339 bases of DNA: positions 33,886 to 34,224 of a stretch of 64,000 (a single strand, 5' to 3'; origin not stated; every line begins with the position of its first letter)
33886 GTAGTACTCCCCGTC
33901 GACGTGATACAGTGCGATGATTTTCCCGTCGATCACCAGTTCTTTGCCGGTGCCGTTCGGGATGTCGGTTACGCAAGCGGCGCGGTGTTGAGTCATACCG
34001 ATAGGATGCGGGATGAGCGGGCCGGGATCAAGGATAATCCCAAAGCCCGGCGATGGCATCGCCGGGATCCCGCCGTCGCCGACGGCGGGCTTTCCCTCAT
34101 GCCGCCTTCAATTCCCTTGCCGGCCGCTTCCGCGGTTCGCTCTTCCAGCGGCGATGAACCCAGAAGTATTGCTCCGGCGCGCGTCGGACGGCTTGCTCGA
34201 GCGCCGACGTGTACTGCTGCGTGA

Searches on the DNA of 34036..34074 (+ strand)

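Call 25: build_rna_model(alignment_id=A1, structure=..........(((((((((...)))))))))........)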
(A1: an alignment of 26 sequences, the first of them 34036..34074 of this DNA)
Model R1 built from alignment A1 (26 sequences, 39 columns); structure: as given.
model positions 39; base pairs 9; branch points 0; effective number of sequences 26; information 1.243 bits per position. Calibrated on 0.2 Mb of random sequence (short: E-values are rough).
structure used (alignment columns):
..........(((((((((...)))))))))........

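Call 27: search_with_rna_model(model_id=R1, sources=[window, L010, L011, L013, L050, L075, L020, L023, L025, L049, L057, L080, L037, L040, L041, L072, L083, L087, L046, L086, L017, L027, L031, L063, L067], max_evalue=10)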
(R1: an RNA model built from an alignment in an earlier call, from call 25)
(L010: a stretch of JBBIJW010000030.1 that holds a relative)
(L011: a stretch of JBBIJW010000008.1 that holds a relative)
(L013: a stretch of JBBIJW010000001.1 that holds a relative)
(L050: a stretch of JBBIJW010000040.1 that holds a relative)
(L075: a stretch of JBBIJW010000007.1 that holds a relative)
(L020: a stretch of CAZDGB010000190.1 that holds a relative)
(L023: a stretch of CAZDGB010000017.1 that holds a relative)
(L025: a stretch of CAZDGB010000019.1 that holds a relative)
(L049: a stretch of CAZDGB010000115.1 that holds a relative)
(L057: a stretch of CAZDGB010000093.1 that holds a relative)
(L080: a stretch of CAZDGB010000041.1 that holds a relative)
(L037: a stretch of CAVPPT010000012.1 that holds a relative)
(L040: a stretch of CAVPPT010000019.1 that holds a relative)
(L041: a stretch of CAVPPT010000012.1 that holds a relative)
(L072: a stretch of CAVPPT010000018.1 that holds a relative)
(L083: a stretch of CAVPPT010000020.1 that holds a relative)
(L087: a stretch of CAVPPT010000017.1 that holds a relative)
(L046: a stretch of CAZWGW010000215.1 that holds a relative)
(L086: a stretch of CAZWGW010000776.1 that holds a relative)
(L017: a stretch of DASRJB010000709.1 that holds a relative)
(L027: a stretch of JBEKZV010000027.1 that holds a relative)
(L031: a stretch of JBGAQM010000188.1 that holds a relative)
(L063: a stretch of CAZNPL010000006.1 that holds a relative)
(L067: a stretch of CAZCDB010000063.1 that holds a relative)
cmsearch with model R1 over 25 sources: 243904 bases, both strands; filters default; matches with E-value up to 10: 92.
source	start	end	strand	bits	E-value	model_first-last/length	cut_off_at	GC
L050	6565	6603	-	55.7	4.6e-14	1-39/39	no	0.77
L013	1391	1429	+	55.6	5e-14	1-39/39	no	0.74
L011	6818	6856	-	54.3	1.2e-13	1-39/39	no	0.77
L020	276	314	-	54.2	1.4e-13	1-39/39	no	0.77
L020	252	290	+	54.1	1.4e-13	1-39/39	no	0.72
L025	4904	4942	+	53.4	2.3e-13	1-39/39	no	0.69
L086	2292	2330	+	53.1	2.8e-13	1-39/39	no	0.72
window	34036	34074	+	53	3.1e-13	1-39/39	no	0.69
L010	5910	5948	-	52.4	4.5e-13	1-39/39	no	0.67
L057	3409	3447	-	52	6.1e-13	1-39/39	no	0.74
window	38593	38631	+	52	6.3e-13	1-39/39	no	0.72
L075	2166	2204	+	51.9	6.6e-13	1-39/39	no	0.67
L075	2114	2152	-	51.8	7.2e-13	1-39/39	no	0.74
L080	327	365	-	51.8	7.2e-13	1-39/39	no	0.74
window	52225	52263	+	51.2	1e-12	1-39/39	no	0.72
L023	3662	3700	-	51.2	1.1e-12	1-39/39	no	0.67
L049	1911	1949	+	51.1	1.1e-12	1-39/39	no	0.69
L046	6572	6610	+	50.9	1.3e-12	1-39/39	no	0.77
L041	6867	6905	-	49.9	2.6e-12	1-39/39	no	0.74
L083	266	304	+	48.9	5.4e-12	1-39/39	no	0.72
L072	7461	7499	-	48.7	6.1e-12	1-39/39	no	0.72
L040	2848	2886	+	48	9.9e-12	1-39/39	no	0.67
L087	4315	4353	-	47.5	1.4e-11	1-39/39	no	0.72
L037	1935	1973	-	46.8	2.3e-11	1-39/39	no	0.69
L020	1627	1665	-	44.5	1.1e-10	1-39/39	no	0.67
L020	1603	1641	+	44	1.6e-10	1-39/39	no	0.77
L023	3634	3672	+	43.3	2.8e-10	1-39/39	no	0.59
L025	4948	4986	-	38.2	9.2e-09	1-39/39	no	0.67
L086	961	999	+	37.8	1.3e-08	1-39/39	no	0.72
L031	4525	4563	+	29.2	5e-06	1-39/39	no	0.72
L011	6857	6889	-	22.1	0.00073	1-39/39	no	0.79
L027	6641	6679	+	21.6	0.0011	1-39/39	no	0.77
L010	5918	5938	+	20.9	0.0017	11-31/39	no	0.9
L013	1401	1421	-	20.9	0.0017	11-31/39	no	0.9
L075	2176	2196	-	20.9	0.0017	11-31/39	no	0.9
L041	6875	6895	+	20.9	0.0017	11-31/39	no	0.9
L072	7469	7489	+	20.9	0.0017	11-31/39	no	0.9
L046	6582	6602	-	20.9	0.0017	11-31/39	no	0.9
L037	1943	1963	+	20.9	0.0017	11-31/39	no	0.9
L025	4914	4934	-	20.8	0.0018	11-31/39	no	0.9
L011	6826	6846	+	20.8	0.0018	11-31/39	no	0.9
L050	6573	6593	+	20.8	0.0018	11-31/39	no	0.9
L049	1921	1941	-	20.1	0.0029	11-31/39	no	0.9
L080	335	355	+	20.1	0.0029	11-31/39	no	0.9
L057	3417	3437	+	20.1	0.003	11-31/39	no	0.9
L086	2302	2322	-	19.3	0.0051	11-31/39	no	0.81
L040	2858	2878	-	19.3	0.0052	11-31/39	no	0.81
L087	4323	4343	+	19.3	0.0052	11-31/39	no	0.81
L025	4956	4976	+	17.9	0.014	11-31/39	no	0.86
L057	1599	1613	-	17.3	0.02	14-28/39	no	0.87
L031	4527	4565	-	15.4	0.078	1-39/39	no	0.74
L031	1064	1078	-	13.5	0.31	14-28/39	no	0.87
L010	5887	5909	+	13.2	0.38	1-39/39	no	0.74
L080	1018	1036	-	12.4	0.66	12-30/39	no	0.89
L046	4491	4523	-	12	0.89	1-39/39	no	0.61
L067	389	427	+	11.6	1.1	1-39/39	no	0.54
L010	5347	5381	-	11.6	1.1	1-39/39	no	0.74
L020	1456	1475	+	11.3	1.4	13-29/39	no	0.8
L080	7705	7715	+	11.3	1.4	16-26/39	no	0.82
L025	2310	2320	-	11.3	1.4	16-26/39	no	0.82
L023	560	606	-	11.2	1.5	10-39/39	no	0.74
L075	2122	2142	+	10.8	2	11-31/39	no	0.9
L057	4096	4116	+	10.8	2.1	12-30/39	no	0.71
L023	4958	4968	+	10.5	2.4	16-26/39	no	0.82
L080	7080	7111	-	10.5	2.5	1-39/39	no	0.66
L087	756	768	+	10.4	2.6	15-27/39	no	0.92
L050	28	47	+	9.8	4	12-30/39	no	0.85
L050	94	113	+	9.8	4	12-30/39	no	0.85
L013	7603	7623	+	9.7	4.3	1-39/39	no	0.71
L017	1073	1101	-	9.7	4.4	1-39/39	no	0.76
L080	5255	5269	+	9.6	4.5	14-28/39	no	0.73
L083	276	296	-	9.6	4.6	11-31/39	no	0.86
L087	1385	1397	+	9.2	6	15-27/39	no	0.77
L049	1783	1834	-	9.1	6.6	1-39/39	no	0.67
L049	927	949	-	9.1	6.8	1-39/39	no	0.7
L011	6862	6876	+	9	7.2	14-28/39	no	0.87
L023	4992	5018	-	8.7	8.5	1-39/39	no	0.67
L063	2129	2159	-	8.7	8.7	1-39/39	no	0.61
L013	2841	2857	+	8.6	9.3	13-29/39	no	0.76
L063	7656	7670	-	8.5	9.7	14-28/39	no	0.93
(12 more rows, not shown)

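Call 49: search_with_rna_model(model_id=R1, sources=[L091, L092, L093, L094, L095], max_evalue=1)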
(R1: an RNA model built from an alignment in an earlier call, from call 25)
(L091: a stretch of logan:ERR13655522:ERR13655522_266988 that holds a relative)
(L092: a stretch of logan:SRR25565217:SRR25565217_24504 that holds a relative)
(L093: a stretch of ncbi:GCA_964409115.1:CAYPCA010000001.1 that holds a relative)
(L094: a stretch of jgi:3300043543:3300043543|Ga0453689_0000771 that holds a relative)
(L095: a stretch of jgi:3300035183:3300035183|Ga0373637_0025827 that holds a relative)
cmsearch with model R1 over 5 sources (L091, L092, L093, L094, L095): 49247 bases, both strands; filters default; matches with E-value up to 1: 6.
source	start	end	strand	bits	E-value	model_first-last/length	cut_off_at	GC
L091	2365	2397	+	46.9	4.3e-12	1-33/39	3'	0.79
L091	2375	2395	-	20.1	0.0006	11-31/39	no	0.9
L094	6667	6712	+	16.9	0.0055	1-39/39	no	0.72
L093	8739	8759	+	12.3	0.14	12-30/39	no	0.9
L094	6677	6704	-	12.1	0.16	12-30/39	no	0.75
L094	13768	13778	+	9.7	0.89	16-26/39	no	0.64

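Call 58: search_with_rna_model(model_id=R1, sources=[L096, L097, L098], max_evalue=1)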
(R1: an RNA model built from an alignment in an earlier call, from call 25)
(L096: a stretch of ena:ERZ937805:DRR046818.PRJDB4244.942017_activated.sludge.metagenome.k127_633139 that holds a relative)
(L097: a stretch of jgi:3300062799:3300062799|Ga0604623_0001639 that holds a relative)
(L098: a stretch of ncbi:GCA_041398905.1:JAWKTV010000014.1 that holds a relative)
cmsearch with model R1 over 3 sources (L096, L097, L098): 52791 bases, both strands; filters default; matches with E-value up to 1: 8.
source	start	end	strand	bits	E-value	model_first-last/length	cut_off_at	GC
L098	11829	11867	+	34.2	3.4e-08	1-39/39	no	0.69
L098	12312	12350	+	31.3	2.6e-07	1-39/39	no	0.62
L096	2894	2916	+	16.6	0.0073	11-33/39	no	0.83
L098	15959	16027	-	11.4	0.28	1-39/39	no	0.67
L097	5644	5705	-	11.3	0.3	1-39/39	no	0.68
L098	1505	1569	+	10.1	0.69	1-39/39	no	0.66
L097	12294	12319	+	10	0.74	1-39/39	no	0.58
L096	4508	4543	+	9.8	0.85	1-39/39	no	0.56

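Call 65: search_with_rna_model(model_id=R1, sources=[L099, L100, L101, L102, L103, L104, L105, L106, L107, L108, L109, L110, L111, L112, L113, L114, L115, L116, L117, L118, L119, L120, L121, L122, L123, L124, L125, L126, L127, L128, L129, L130, L131, L132, L133, L134, L135, L136, L137, L138, L139, L140, L141, L142, L143, L144, L145, L146, L147, L148, L149, L150, L151, L152, L153, L154, L155, L156, L157, L158, L159, L160, L161, L162, L163, L164, L165, L166, L167, L168, L169, L170, L171, L172, L173, L174, L175, L176, L177, L178, L179, L180, L181, L182, L183, L184, L185, L186, L187, L188, L189, L190, L191, L192, L193, L194, L195, L196, L197, L198], max_evalue=0.0001)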
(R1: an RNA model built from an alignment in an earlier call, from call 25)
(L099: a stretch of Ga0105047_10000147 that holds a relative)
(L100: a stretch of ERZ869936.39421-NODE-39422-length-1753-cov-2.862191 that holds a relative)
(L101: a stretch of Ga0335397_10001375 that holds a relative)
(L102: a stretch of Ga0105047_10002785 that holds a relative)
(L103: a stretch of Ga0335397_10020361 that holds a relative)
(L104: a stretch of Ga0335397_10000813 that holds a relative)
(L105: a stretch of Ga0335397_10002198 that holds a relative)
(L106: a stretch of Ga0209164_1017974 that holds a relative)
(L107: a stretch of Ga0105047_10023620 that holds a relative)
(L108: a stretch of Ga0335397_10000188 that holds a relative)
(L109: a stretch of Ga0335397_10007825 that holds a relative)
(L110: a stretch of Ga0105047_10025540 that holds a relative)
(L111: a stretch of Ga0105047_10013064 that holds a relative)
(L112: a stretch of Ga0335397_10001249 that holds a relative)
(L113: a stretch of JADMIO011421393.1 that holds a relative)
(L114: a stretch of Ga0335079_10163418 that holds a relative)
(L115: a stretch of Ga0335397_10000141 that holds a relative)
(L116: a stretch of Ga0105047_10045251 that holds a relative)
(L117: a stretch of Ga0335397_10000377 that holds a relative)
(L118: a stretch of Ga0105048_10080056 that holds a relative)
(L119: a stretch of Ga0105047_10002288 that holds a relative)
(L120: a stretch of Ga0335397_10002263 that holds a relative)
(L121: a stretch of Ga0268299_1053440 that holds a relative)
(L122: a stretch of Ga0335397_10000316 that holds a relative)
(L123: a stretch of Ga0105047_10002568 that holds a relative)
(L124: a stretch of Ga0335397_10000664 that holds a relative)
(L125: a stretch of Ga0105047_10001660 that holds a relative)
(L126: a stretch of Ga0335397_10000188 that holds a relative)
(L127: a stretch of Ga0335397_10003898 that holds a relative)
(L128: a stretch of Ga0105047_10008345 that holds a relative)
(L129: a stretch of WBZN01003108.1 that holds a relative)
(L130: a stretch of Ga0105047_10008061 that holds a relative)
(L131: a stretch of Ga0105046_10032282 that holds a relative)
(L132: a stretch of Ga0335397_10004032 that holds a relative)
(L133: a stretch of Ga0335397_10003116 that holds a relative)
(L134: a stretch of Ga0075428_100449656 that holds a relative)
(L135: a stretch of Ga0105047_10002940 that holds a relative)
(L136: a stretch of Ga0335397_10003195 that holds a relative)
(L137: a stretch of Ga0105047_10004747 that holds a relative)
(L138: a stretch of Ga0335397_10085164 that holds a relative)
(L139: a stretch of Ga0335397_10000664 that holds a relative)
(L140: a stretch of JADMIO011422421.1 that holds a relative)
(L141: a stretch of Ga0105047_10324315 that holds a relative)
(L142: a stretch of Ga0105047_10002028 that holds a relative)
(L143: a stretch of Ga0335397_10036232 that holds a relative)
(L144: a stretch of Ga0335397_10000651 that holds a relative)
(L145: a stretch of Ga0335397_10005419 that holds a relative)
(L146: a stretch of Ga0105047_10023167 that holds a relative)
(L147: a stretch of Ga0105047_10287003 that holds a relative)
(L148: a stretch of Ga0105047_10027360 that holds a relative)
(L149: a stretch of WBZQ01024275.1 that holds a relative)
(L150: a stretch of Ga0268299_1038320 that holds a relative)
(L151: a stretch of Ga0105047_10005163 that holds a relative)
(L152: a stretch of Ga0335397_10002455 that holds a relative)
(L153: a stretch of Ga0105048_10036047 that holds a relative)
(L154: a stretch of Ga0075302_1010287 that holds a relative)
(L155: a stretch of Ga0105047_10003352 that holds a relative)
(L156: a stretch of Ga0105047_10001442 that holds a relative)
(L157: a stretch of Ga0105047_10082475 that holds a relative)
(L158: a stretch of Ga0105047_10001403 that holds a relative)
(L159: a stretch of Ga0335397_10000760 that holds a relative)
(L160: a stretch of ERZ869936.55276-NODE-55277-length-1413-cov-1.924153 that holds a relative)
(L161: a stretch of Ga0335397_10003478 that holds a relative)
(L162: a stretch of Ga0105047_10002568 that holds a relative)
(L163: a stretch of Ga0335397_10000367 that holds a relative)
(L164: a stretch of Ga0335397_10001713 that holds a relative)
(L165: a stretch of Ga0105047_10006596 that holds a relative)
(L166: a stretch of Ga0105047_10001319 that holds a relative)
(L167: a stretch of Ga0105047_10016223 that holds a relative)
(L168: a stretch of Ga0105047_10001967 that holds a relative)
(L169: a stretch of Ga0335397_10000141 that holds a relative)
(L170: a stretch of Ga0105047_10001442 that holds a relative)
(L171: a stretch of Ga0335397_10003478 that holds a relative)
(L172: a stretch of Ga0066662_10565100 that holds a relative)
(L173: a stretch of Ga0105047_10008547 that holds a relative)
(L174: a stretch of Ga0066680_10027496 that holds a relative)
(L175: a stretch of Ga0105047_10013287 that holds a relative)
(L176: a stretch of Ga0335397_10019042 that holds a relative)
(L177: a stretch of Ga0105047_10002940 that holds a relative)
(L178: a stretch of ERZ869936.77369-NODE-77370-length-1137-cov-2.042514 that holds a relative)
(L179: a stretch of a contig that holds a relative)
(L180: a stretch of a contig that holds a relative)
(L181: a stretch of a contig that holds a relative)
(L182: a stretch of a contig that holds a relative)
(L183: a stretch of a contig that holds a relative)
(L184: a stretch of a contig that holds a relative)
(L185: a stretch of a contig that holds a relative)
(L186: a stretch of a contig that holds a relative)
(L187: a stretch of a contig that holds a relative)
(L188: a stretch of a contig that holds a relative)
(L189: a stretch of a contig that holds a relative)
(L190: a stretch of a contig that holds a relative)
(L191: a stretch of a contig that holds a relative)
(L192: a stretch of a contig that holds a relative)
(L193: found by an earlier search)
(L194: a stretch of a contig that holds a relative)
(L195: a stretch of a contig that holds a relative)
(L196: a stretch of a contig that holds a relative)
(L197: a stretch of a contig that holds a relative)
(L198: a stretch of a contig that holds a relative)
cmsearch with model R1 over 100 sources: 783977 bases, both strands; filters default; matches with E-value up to 0.0001: 156.
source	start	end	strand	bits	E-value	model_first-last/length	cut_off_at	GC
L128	1615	1653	+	55.6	1.6e-13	1-39/39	no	0.74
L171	2689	2727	-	55.6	1.6e-13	1-39/39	no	0.74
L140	1105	1143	+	54.7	2.9e-13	1-39/39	no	0.72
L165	1508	1546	+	54.7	3.1e-13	1-39/39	no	0.67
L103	7077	7115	+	54.5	3.5e-13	1-39/39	no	0.67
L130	6600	6638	-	54.5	3.5e-13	1-39/39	no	0.67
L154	433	471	-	54.1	4.5e-13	1-39/39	no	0.72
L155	9485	9523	+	53.9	5e-13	1-39/39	no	0.67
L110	794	832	-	53.8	5.8e-13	1-39/39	no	0.69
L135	3505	3543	+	53.7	6e-13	1-39/39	no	0.72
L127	13865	13903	-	53.6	6.3e-13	1-39/39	no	0.74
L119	1483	1521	+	53.4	7.3e-13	1-39/39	no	0.79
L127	979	1017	-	53.4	7.3e-13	1-39/39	no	0.79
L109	9375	9413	-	53.4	7.3e-13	1-39/39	no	0.72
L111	8372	8410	-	53.4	7.3e-13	1-39/39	no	0.72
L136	8350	8388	-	53.4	7.3e-13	1-39/39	no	0.74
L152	185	223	+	53.4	7.6e-13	1-39/39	no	0.74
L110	765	803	+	53.4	7.6e-13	1-39/39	no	0.74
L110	5529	5567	-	53.4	7.6e-13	1-39/39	no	0.67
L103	815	853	+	53.3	7.6e-13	1-39/39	no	0.69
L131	6577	6615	+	53.3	7.6e-13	1-39/39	no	0.69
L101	5763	5801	-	53.3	8e-13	1-39/39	no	0.74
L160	566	604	+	53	1e-12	1-39/39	no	0.72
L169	4366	4404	+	52.9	1.1e-12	1-39/39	no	0.72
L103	7106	7144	-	52.5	1.4e-12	1-39/39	no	0.74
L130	6571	6609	+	52.5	1.4e-12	1-39/39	no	0.74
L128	1639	1677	-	52.5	1.4e-12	1-39/39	no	0.72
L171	2665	2703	+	52.5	1.4e-12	1-39/39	no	0.72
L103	844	882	-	52.4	1.5e-12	1-39/39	no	0.72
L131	6606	6644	-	52.4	1.5e-12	1-39/39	no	0.72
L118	2481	2519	-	52.3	1.6e-12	1-39/39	no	0.67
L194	4050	4088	-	52.3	1.6e-12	1-39/39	no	0.69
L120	4246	4284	+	52.2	1.7e-12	1-39/39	no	0.72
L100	1659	1697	-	52.2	1.8e-12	1-39/39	no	0.79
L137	9893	9931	+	52.1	1.8e-12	1-39/39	no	0.74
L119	1507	1545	-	51.9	2.1e-12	1-39/39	no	0.74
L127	955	993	+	51.9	2.1e-12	1-39/39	no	0.74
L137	8198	8236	-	51.9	2.1e-12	1-39/39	no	0.62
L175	6509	6547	+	51.7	2.4e-12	1-39/39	no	0.77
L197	773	811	-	51.6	2.5e-12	1-39/39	no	0.67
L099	11474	11512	-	51.5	2.8e-12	1-39/39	no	0.69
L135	4906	4944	+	51.5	2.8e-12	1-39/39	no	0.67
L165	1536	1574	-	51.5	2.8e-12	1-39/39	no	0.79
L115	264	302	+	51.4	3e-12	1-39/39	no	0.72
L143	2430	2468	-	51.4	3.1e-12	1-39/39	no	0.69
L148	7321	7359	+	51.4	3.1e-12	1-39/39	no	0.69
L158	2982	3020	+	51.2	3.6e-12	1-39/39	no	0.77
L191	1124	1162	+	51.1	3.6e-12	1-39/39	no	0.64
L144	389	427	+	50.9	4.2e-12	1-39/39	no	0.62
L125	9014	9052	-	50.8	4.4e-12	1-39/39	no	0.69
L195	4911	4949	+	50.8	4.6e-12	1-39/39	no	0.69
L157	3138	3176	-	50.8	4.7e-12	1-39/39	no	0.67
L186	10073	10111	+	50.8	4.7e-12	1-39/39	no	0.67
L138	2918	2956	-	50.7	4.8e-12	1-39/39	no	0.72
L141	394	432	+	50.7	4.8e-12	1-39/39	no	0.72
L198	6876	6914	+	50.6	5.1e-12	1-39/39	no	0.72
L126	130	168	+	50.6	5.3e-12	1-39/39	no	0.69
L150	1208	1246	-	50.6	5.3e-12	1-39/39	no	0.67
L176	201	239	-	50.5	5.4e-12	1-39/39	no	0.64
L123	11043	11081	+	50.5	5.7e-12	1-39/39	no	0.79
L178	847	885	+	50.3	6.4e-12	1-39/39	no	0.77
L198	6930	6968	-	50.3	6.4e-12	1-39/39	no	0.67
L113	7726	7764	-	50.3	6.4e-12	1-39/39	no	0.74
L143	1338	1376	-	50.3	6.5e-12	1-39/39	no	0.69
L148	8413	8451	+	50.3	6.5e-12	1-39/39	no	0.69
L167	24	62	+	50.3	6.5e-12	1-39/39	no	0.69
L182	6280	6318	+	50.3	6.7e-12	1-39/39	no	0.67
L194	4007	4045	+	50.2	6.7e-12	1-39/39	no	0.64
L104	1931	1969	-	50.2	6.9e-12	1-39/39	no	0.67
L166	7956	7994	+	50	8.1e-12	1-39/39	no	0.67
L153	2231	2269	+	50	8.2e-12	1-39/39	no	0.64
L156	478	516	+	49.8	9.4e-12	1-39/39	no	0.72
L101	3425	3463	+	49.7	9.7e-12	1-39/39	no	0.64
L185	4856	4894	+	49.7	1e-11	1-39/39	no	0.69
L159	7772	7810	+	49.7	1e-11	1-39/39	no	0.64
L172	157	195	-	49.6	1e-11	1-39/39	no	0.67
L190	6385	6423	-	49.5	1.2e-11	1-39/39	no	0.64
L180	2944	2982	-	49.4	1.2e-11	1-39/39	no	0.69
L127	7416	7454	-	49.4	1.2e-11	1-39/39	no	0.69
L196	737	775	+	49.3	1.3e-11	1-39/39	no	0.67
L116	6105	6143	-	49.3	1.3e-11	1-39/39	no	0.67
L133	2051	2089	+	49.3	1.3e-11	1-39/39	no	0.69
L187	11983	12021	+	49.3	1.3e-11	1-39/39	no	0.72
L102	5948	5986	-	49.2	1.4e-11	1-39/39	no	0.64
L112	1046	1084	+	49.2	1.4e-11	1-39/39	no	0.64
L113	7698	7736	+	49.1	1.4e-11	1-39/39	no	0.74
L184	131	169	-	49.1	1.5e-11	1-39/39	no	0.72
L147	1186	1224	-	49.1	1.5e-11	1-39/39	no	0.67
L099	4713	4751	+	48.9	1.7e-11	1-39/39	no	0.72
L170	2427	2465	+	48.9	1.7e-11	1-39/39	no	0.64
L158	7503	7541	+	48.8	1.9e-11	1-39/39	no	0.67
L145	7079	7117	-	48.5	2.2e-11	1-39/39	no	0.64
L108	8740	8778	-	48.5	2.2e-11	1-39/39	no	0.64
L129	6825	6863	-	48.4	2.4e-11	1-39/39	no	0.59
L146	4622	4660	+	48.3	2.6e-11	1-39/39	no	0.62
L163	1803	1841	+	48.3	2.6e-11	1-39/39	no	0.62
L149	2683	2721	+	48.2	2.8e-11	1-39/39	no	0.67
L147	1146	1184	+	48.1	3e-11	1-39/39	no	0.59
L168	6630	6668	-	48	3.1e-11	1-39/39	no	0.67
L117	399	437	-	47.8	3.6e-11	1-39/39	no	0.62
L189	1088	1126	-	47.8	3.6e-11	1-39/39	no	0.62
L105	2597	2635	-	47.8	3.6e-11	1-39/39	no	0.59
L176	163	201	+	47.7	4e-11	1-39/39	no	0.74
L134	427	465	+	47.3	5.2e-11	1-39/39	no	0.72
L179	613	651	-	47.2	5.6e-11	1-39/39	no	0.54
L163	1841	1879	-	47.2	5.6e-11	1-39/39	no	0.59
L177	3267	3305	+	46.9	7e-11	1-39/39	no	0.59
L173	4380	4418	+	46.7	7.9e-11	1-39/39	no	0.72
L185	4894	4932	-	46.6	8.7e-11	1-39/39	no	0.62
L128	5083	5121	-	46.4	9.8e-11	1-39/39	no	0.69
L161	10793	10831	+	46.4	9.8e-11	1-39/39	no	0.69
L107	171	209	-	46.1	1.2e-10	1-39/39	no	0.62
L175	8916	8954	+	46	1.3e-10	1-39/39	no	0.69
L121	1047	1085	-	46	1.4e-10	1-39/39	no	0.59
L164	1443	1481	+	45.9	1.4e-10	1-39/39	no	0.54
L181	6593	6631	-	45.9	1.4e-10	1-39/39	no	0.54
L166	7985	8023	-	45.5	1.8e-10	1-39/39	no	0.67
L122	2285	2323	-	45.5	1.9e-10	1-39/39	no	0.69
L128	5806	5844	+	45.5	1.9e-10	1-39/39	no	0.64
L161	10070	10108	-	45.5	1.9e-10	1-39/39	no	0.64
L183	1590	1628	-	45.3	2.2e-10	1-39/39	no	0.69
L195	4959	4997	-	45.2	2.2e-10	1-39/39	no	0.62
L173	7049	7087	-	44.7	3.3e-10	1-39/39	no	0.64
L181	8507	8545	+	44.6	3.5e-10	1-39/39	no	0.77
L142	3127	3165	-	44.3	4.1e-10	1-39/39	no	0.67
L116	5172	5210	+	44.3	4.3e-10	1-39/39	no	0.59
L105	2554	2592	+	43.9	5.5e-10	1-39/39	no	0.72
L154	1096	1134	+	43.7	6.6e-10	1-39/39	no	0.64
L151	3561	3599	-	43.5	7.8e-10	1-39/39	no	0.59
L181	8531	8569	-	42.9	1.1e-09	1-39/39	no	0.79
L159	7801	7839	-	42.2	1.9e-09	1-39/39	no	0.74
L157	1116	1154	-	41.7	2.7e-09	1-39/39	no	0.67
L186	12095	12133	+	41.7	2.7e-09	1-39/39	no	0.67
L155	9509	9546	-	41.5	3.1e-09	1-39/39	no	0.76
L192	4540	4578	-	41.4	3.3e-09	1-39/39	no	0.69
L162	61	99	+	40.8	4.9e-09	1-39/39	no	0.64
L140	1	31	-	40.2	7.3e-09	1-31/39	3'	0.71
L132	4120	4158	+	39.1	1.7e-08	1-39/39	no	0.72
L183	1542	1580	+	39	1.8e-08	1-39/39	no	0.64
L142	9134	9172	+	38.9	1.9e-08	1-39/39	no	0.59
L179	563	601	+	38.7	2.1e-08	1-39/39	no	0.67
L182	6446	6486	-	38.7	2.2e-08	1-39/39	no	0.76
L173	7411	7449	+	38.5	2.5e-08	1-39/39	no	0.64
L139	3822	3860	+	37.2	6e-08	1-39/39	no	0.67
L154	1036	1074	-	37.1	6.4e-08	1-39/39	no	0.72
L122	1886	1924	-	35.9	1.5e-07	1-39/39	no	0.56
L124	27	65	-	35.6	1.9e-07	1-39/39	no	0.64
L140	1134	1172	-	35.3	2.3e-07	1-39/39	no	0.72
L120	4275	4313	-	34.2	4.9e-07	1-39/39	no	0.62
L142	3032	3070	+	34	6e-07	1-39/39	no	0.67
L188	3546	3584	+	33.3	9.6e-07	1-39/39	no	0.74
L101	3470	3508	-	32.6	1.5e-06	1-39/39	no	0.72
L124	243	281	-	31.8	2.7e-06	1-39/39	no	0.56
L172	126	164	+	29.4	1.4e-05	1-39/39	no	0.67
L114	687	725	-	28.4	3e-05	1-39/39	no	0.79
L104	1890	1928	+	27.8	4.4e-05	1-39/39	no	0.62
